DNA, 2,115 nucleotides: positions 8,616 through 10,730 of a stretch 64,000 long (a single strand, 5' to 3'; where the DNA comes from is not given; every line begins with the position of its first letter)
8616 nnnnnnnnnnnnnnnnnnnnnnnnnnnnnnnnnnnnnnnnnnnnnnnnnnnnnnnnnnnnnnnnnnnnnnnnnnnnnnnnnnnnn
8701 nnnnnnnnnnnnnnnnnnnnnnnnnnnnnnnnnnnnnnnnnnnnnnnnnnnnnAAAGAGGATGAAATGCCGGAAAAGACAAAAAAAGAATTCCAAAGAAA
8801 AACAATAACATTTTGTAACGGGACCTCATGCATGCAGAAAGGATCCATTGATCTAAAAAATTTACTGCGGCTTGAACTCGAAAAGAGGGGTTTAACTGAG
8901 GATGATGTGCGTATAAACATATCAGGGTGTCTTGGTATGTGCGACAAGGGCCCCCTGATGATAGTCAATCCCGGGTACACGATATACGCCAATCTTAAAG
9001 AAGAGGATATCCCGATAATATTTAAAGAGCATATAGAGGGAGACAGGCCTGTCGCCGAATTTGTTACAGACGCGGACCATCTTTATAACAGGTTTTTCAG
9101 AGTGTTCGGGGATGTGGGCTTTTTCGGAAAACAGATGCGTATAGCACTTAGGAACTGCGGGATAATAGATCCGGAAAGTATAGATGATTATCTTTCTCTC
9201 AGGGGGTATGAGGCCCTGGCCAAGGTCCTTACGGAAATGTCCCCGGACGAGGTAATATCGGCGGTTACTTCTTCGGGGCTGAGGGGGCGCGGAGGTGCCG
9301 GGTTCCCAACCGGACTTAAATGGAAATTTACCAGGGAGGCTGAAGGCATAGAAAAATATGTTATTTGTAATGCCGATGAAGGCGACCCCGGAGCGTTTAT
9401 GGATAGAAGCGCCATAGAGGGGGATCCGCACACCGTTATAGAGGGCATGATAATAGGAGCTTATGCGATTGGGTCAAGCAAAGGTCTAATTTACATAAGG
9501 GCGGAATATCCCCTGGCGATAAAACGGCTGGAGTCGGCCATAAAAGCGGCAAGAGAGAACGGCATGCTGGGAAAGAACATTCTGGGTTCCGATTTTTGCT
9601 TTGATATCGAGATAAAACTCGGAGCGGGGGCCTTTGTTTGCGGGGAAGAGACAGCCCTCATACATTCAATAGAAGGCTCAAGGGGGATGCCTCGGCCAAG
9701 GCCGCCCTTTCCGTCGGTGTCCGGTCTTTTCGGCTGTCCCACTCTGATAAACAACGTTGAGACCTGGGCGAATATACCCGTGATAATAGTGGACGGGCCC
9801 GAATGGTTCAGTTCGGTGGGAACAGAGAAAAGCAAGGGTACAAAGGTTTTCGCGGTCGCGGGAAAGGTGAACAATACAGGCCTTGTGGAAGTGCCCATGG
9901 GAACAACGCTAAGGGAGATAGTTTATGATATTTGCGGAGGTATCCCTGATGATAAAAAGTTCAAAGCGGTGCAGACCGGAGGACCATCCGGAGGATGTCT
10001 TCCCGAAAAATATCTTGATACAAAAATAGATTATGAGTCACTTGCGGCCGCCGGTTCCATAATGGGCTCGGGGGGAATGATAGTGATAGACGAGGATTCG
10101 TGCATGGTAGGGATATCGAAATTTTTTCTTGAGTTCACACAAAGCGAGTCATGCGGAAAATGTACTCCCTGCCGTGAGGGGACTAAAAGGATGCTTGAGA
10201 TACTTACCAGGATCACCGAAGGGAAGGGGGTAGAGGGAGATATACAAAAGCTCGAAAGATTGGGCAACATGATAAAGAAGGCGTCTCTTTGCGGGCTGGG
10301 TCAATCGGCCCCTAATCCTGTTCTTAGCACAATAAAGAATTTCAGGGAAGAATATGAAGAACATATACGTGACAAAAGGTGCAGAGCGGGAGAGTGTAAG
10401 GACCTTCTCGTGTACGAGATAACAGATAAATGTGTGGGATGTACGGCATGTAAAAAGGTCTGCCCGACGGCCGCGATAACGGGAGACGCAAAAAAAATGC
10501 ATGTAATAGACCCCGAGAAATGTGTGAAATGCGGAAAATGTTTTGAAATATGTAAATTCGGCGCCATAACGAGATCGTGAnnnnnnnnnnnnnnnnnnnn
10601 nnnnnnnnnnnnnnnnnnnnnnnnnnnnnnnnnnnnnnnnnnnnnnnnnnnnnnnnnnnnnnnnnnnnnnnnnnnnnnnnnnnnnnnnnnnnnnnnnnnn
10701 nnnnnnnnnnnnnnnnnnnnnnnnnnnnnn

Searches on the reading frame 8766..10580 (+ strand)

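Call 12: search_protein_families(library=ncbifam, proteins=[window:8766-10580:+], max_evalue=0.00001)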
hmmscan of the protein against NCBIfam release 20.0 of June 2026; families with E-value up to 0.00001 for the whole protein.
window:8766-10580:+ (604 aa): 31 families (the best 25 are shown)
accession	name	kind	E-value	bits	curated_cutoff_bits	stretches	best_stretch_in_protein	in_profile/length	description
TIGR01959.1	nuoF_fam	equivalog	2.3e-156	520.3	558.65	1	136-534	11-410/410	NADH-quinone oxidoreductase subunit NuoF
NF008436.0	PRK11278.1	equivalog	8.9e-122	407.2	749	1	136-538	24-430/448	NADH-quinone oxidoreductase subunit NuoF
NF010120.0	PRK13596.1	equivalog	2.7e-119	398.5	389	1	146-540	26-423/433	NADH-quinone oxidoreductase subunit NuoF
TIGR04481.1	PR_assoc_PrdC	equivalog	1.9e-15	56.6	490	1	159-410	71-286/425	proline reductase-associated electron transfer protein PrdC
NF041612.1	fdxn_Clost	equivalog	5.4e-13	49.4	150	1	21-96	23-97/102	2Fe-2S ferredoxin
NF058577.1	FdxA_fam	equivalog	5.6e-13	48.9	65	1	549-600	2-52/52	4Fe-4S ferredoxin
TIGR01945.1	rnfC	subfamily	3.2e-11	42.4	245.95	1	152-262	113-221/435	RnfABCDGE type electron transport complex subunit C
NF003454.1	PRK05035.1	equivalog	1.3e-10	40.5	345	1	133-263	100-223/556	electron transport complex subunit RsxC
TIGR04105.1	FeFe_hydrog_B1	subfamily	2.5e-10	39.6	450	1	544-602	102-160/462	monomeric [FeFe] hydrogenase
NF040864.1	HgcB_ferredoxin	equivalog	7.7e-10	38.5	99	1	553-602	13-62/93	mercury methylation ferredoxin HgcB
TIGR01958.1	nuoE_fam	subfamily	2.7e-08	34.1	142.4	1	7-86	64-144/148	NADH-quinone oxidoreductase subunit NuoE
TIGR01944.1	rnfB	subfamily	2.9e-08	33.5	68.7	1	546-602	105-161/190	RnfABCDGE type electron transport complex subunit B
NF003475.0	PRK05113.1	equivalog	3.8e-08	33.4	203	1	550-600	109-159/190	electron transport complex subunit RsxB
NF038196.1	ferrodoxin_EFR1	subfamily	7.5e-08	32.7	75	1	550-602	180-230/242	EFR1 family ferrodoxin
NF005722.0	PRK07539.1-2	equivalog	9.1e-08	32.3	141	1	11-87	77-154/157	NADH-quinone oxidoreductase subunit NuoE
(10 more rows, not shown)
